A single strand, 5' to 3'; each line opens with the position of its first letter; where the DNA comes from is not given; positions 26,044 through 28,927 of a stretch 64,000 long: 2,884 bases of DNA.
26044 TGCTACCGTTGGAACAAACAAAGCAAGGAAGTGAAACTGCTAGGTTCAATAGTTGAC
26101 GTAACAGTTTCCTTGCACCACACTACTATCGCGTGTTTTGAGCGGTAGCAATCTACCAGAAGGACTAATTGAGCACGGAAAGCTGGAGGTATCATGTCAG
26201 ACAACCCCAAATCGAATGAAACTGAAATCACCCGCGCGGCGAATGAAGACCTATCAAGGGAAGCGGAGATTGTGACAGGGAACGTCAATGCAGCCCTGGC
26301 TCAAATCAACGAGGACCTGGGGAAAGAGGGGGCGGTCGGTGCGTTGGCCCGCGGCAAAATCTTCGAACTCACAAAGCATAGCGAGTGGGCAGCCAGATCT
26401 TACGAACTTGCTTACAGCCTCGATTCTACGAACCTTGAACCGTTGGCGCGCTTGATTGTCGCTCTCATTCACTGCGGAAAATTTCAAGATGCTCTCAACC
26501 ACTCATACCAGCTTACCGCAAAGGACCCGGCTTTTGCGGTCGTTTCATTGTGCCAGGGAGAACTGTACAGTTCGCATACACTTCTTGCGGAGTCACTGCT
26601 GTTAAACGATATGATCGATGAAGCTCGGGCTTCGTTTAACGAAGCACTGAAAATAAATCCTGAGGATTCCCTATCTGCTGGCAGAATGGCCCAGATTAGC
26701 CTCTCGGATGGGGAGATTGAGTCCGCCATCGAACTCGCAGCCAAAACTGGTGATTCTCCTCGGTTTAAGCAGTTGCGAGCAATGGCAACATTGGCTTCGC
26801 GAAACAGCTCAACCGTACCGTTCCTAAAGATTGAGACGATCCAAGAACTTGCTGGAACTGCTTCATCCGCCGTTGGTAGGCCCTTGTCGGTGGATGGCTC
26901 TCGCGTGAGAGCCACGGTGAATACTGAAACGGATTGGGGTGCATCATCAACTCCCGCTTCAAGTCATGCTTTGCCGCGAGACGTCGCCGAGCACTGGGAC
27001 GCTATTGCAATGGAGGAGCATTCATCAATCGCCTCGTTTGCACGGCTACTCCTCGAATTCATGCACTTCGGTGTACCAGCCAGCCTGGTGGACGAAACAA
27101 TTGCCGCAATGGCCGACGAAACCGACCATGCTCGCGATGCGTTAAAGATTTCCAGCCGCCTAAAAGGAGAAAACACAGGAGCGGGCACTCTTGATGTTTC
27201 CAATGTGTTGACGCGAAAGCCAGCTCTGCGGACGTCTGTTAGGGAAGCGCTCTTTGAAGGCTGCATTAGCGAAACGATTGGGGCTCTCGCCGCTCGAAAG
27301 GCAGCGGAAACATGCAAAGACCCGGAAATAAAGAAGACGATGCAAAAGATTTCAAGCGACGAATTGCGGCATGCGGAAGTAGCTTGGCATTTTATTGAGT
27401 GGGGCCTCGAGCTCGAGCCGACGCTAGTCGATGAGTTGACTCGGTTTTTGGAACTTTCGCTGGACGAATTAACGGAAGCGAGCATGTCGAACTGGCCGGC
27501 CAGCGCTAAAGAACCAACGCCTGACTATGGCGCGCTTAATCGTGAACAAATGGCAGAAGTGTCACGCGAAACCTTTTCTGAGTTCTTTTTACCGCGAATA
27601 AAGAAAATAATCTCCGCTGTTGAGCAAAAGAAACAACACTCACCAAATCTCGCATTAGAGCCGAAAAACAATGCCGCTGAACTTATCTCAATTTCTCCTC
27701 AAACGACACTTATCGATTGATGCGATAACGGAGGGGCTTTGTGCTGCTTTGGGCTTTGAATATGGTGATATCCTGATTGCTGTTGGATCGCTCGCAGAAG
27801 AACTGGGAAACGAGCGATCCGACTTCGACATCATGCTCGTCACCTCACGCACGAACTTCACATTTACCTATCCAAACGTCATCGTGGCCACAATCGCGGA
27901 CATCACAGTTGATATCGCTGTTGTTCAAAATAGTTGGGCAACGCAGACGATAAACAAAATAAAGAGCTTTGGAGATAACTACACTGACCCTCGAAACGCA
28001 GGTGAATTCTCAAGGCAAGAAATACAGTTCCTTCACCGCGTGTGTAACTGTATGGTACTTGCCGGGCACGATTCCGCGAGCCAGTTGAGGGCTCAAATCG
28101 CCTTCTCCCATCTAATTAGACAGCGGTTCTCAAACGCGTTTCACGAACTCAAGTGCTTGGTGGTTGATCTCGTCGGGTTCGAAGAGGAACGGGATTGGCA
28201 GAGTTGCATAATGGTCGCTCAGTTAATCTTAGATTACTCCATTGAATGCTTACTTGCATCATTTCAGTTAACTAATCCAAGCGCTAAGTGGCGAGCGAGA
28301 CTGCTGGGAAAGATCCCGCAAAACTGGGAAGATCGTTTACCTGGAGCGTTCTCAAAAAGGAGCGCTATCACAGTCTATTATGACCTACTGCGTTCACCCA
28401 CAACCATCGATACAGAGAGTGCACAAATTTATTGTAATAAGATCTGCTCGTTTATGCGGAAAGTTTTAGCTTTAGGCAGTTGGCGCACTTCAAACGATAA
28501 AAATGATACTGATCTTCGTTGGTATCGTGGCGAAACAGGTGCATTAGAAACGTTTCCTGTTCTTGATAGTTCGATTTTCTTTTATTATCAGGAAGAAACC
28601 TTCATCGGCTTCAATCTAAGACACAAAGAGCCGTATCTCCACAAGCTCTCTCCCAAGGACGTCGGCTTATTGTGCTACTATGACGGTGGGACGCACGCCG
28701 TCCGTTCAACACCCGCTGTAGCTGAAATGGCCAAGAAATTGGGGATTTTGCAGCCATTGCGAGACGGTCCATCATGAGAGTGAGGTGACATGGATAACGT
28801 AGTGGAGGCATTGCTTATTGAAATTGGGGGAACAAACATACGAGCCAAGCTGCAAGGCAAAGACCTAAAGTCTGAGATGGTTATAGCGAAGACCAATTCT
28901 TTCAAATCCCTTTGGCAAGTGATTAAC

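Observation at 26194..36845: Orphan ten-gene convergent cluster combines GTP-cyclohydrolase-II chemistry, three different iron oxidase types, a nitroreductase fold, two ASKHA kinases and a nucleotidyltransferase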

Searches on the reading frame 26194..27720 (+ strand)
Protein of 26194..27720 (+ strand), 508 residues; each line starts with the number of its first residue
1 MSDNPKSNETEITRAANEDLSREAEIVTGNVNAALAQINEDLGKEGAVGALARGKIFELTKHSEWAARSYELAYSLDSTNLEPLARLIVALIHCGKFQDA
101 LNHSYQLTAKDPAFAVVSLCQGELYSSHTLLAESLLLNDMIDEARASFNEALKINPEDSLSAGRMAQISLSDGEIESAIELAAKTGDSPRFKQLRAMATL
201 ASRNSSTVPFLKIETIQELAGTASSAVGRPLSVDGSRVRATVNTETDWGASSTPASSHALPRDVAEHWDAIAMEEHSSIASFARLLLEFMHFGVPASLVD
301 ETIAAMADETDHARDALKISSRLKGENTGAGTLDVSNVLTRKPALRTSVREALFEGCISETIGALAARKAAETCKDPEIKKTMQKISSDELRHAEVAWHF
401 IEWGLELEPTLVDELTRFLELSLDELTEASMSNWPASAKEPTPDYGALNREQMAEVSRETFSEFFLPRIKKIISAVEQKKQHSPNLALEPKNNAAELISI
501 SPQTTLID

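Call 3: search_protein_families(library=pfam, proteins=[window:26194-27720:+], max_evalue=0.01)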
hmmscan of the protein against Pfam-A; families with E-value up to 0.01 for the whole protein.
window:26194-27720:+ (508 aa): 7 families
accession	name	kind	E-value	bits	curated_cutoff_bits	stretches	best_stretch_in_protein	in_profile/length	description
PF07719.23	TPR_2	-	3.8e-07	30.2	27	1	128-158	4-34/34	Tetratricopeptide repeat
PF14559.12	TPR_19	-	4e-07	30.7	25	1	136-194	2-64/68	Tetratricopeptide repeat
PF00515.34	TPR_1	-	2.7e-05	24.2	27.8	1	127-158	3-34/34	Tetratricopeptide repeat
PF02915.23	Rubrerythrin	-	9.2e-05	23.3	22.8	1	301-396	33-132/137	Rubrerythrin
PF13428.12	TPR_14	-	0.00025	21.9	23.5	0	130-167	6-43/44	Tetratricopeptide repeat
PF13431.12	TPR_17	-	0.00083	19.9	24.4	0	148-180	2-34/34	Tetratricopeptide repeat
PF13181.12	TPR_8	-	0.0017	18.8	25.7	0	127-158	3-34/34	Tetratricopeptide repeat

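Call 4: search_protein_families(library=ncbifam, proteins=[window:26194-27720:+], max_evalue=0.01)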
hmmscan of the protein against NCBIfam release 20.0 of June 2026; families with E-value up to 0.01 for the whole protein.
window:26194-27720:+ (508 aa): 2 families
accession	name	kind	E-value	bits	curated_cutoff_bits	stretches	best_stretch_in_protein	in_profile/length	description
TIGR02917.1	PEP_TPR_lipo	equivalog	2e-08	32.6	312.2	1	66-185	416-525/899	XrtA/PEP-CTERM system TPR-repeat protein PrsT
TIGR02521.1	type_IV_pilW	equivalog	0.0012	18.4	154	1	51-183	69-193/234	type IV pilus biogenesis/stability protein PilW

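Call 22: search_protein_families(library=padloc, proteins=[window:26194-27720:+], max_evalue=0.01)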
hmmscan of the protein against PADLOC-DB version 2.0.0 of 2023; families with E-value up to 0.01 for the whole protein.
window:26194-27720:+ (508 aa): 0 families

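Call 50: search_solved_structures(query=A3, max_evalue=1)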
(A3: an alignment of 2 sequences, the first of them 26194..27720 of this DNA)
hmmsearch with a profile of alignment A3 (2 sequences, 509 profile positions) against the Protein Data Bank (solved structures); distinct sequences matched with E-value up to 1: 16.
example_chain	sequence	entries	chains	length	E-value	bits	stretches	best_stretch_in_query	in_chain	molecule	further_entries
1w3b_A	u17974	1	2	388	1.8e-07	33.2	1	128-186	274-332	UDP-N-ACETYLGLUCOSAMINE--PEPTIDE N-ACETYLGLUCOSAMINYLTRANSFERASE 110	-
6eou_A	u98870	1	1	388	4.6e-07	31.9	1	128-186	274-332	UDP-N-acetylglucosamine--peptide N-acetylglucosaminyltransferase 110 kDa subunit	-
7yeh_B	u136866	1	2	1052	7e-06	28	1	128-186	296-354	UDP-N-acetylglucosamine--peptide N-acetylglucosaminyltransferase 110 kDa subunit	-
7yea_A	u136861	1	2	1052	7.1e-06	28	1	128-186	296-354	UDP-N-acetylglucosamine--peptide N-acetylglucosaminyltransferase 110 kDa subunit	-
7ntf_A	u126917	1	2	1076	8.5e-06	27.7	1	128-186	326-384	Isoform 1 of UDP-N-acetylglucosamine--peptide N-acetylglucosaminyltransferase 110 kDa subu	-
8ump_A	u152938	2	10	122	0.029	16.1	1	121-204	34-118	T33-ml35-redesigned-TPR-domain-fold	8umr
8far_A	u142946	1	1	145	0.029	16.1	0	43-83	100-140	I432-1-CC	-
6vfh_A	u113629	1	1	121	0.1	14.3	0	65-107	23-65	T33_dn10A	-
7obi_A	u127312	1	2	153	0.21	13.2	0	70-115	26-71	CTPR-rv4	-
9u78_A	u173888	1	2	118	0.23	13.1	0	372-420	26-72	Single Chain Protein of De Novo Designed Helix Bundles-4EH2 with KDPV Loop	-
8cus_A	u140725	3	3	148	0.24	13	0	139-176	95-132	I432-1(NaCl) Chain A | I432-1(Imd) Chain A | I432-1-X3 Chain A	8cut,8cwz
8fwd_1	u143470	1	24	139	0.34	12.5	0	139-183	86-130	O43-rpxdoc-EK1_B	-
8hmc_C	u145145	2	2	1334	0.36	12.5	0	143-189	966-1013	Tetratricopeptide repeat protein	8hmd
5fzr_A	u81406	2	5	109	0.39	12.3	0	63-104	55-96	DESIGNED TPR PROTEIN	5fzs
2pl2_A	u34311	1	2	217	0.65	11.6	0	129-184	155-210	Hypothetical conserved protein TTC0263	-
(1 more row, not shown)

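Call 93: find_related_loci(query=A3, collection=metagenome_contigs, flank=10000)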
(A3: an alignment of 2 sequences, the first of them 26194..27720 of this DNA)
Query A3 (508 aa) in metagenome_contigs; peptide patterns used: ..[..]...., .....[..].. (x = any residue, [..] = any of these).
239 stretches matched a pattern, but none encodes a relative of the query by tblastn (E <= 1e-3).

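Call 102: list_cluster_members(proteins=[P0001, P0121, P0137, P0257, window:26194-27720:+, window:27671-28777:+, window:33503-34636:-])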
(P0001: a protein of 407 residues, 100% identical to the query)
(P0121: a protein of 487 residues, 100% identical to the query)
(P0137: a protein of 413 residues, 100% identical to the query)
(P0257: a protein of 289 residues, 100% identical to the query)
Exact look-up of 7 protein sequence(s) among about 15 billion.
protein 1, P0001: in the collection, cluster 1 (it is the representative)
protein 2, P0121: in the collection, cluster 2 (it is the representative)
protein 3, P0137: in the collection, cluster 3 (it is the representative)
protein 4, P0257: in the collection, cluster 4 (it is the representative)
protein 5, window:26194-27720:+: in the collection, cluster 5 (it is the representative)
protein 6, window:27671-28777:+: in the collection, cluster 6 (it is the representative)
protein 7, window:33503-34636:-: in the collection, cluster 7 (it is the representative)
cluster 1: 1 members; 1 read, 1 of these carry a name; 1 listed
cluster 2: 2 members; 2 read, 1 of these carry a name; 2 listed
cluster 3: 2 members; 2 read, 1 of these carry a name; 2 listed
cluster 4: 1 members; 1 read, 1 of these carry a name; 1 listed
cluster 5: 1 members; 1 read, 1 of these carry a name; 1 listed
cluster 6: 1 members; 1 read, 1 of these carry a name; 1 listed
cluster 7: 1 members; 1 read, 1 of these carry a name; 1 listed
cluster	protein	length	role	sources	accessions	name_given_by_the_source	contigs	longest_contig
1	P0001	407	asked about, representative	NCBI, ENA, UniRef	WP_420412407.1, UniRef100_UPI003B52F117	iron-containing redox enzyme family protein [Roseibium sp.] | iron-containing redox enzyme family protein n=1 Tax=Roseibium sp. TaxID=1936156 ...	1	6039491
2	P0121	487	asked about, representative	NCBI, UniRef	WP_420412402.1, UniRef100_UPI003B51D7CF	PEP-utilizing enzyme [Roseibium sp.] | PEP-utilizing enzyme n=1 Tax=Roseibium sp. TaxID=1936156 RepID=UPI003B51D7CF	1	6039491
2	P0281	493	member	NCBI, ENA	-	-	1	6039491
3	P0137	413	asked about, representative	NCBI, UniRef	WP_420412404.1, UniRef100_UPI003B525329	hypothetical protein [Roseibium sp.] | hypothetical protein n=1 Tax=Roseibium sp. TaxID=1936156 RepID=UPI003B525329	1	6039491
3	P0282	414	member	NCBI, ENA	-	-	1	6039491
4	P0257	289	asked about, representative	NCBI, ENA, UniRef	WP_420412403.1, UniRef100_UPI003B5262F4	hypothetical protein [Roseibium sp.] | hypothetical protein n=1 Tax=Roseibium sp. TaxID=1936156 RepID=UPI003B5262F4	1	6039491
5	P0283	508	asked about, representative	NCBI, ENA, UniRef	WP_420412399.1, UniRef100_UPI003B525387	hypothetical protein [Roseibium sp.] | hypothetical protein n=1 Tax=Roseibium sp. TaxID=1936156 RepID=UPI003B525387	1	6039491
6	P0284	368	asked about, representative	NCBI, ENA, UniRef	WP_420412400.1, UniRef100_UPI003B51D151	hypothetical protein [Roseibium sp.] | hypothetical protein n=1 Tax=Roseibium sp. TaxID=1936156 RepID=UPI003B51D151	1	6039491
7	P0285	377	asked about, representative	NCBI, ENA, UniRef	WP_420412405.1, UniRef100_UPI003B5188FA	hypothetical protein [Roseibium sp.] | hypothetical protein n=1 Tax=Roseibium sp. TaxID=1936156 RepID=UPI003B5188FA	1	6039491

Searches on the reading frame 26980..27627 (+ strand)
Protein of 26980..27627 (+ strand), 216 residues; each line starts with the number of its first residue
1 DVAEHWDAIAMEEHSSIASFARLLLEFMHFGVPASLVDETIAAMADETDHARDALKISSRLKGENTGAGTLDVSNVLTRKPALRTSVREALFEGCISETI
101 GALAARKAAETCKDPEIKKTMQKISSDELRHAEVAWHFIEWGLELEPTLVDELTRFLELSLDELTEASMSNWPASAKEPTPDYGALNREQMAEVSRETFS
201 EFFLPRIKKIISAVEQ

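Call 90: search_solved_structures(query=window:26980-27627:+, max_evalue=10)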
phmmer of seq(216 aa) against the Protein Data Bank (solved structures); distinct sequences matched with E-value up to 10: 6.
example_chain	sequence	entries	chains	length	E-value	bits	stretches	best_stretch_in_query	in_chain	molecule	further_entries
9u78_A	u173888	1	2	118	0.00069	22.5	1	96-133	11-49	Single Chain Protein of De Novo Designed Helix Bundles-4EH2 with KDPV Loop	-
5vjs_A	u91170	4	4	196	0.023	17.5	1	98-152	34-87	Reaction Center Maquette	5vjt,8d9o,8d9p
5vju_A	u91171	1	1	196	0.031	17.1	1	98-152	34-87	Reaction Center Maquette Leu71His variant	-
5c39_A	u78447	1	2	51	0.18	14.6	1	105-133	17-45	P0 Manganese cluster peptide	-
1mft_A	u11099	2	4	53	0.19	14.5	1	105-133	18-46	Four-helix bundle model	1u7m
2lfd_A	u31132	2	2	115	0.35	13.7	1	97-137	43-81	Diiron protein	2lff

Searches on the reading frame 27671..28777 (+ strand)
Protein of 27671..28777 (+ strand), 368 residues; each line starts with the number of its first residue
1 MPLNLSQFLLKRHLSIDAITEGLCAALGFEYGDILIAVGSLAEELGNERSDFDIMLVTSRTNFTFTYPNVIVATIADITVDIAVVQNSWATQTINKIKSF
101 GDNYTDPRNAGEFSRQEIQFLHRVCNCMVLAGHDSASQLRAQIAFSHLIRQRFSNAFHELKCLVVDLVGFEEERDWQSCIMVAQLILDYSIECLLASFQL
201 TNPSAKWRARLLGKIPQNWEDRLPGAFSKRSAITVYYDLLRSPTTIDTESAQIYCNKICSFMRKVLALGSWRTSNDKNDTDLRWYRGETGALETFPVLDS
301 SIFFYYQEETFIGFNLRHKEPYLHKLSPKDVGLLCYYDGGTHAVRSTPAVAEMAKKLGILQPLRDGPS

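Call 3: search_protein_families(library=pfam, proteins=[window:27671-28777:+], max_evalue=0.01)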
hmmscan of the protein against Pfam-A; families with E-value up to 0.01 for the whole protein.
window:27671-28777:+ (368 aa): 0 families

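Call 4: search_protein_families(library=ncbifam, proteins=[window:27671-28777:+], max_evalue=0.01)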
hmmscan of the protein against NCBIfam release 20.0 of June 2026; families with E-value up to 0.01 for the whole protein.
window:27671-28777:+ (368 aa): 0 families

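Call 22: search_protein_families(library=padloc, proteins=[window:27671-28777:+], max_evalue=0.01)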
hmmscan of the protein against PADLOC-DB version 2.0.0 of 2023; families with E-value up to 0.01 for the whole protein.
window:27671-28777:+ (368 aa): 0 families

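Call 51: search_solved_structures(query=A4, max_evalue=10)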
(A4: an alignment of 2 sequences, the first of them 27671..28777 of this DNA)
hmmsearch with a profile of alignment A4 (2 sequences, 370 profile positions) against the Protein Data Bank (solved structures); distinct sequences matched with E-value up to 10: 6.
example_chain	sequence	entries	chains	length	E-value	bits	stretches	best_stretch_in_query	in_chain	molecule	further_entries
3ci0_J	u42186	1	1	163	0.18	13.9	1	319-357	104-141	Pseudopilin GspJ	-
5jnb_A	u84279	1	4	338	0.37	12.9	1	35-76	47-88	Poly(A) RNA polymerase gld-2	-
4zrl_A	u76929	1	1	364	0.38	12.8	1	35-76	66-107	Poly(A) RNA polymerase gld-2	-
1tka_A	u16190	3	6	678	1.3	11.1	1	205-234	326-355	TRANSKETOLASE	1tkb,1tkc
1gpu_A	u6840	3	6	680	1.3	11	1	205-234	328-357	TRANSKETOLASE 1 | TRANSKETOLASE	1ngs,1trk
1ay0_A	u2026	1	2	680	1.3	11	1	205-234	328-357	TRANSKETOLASE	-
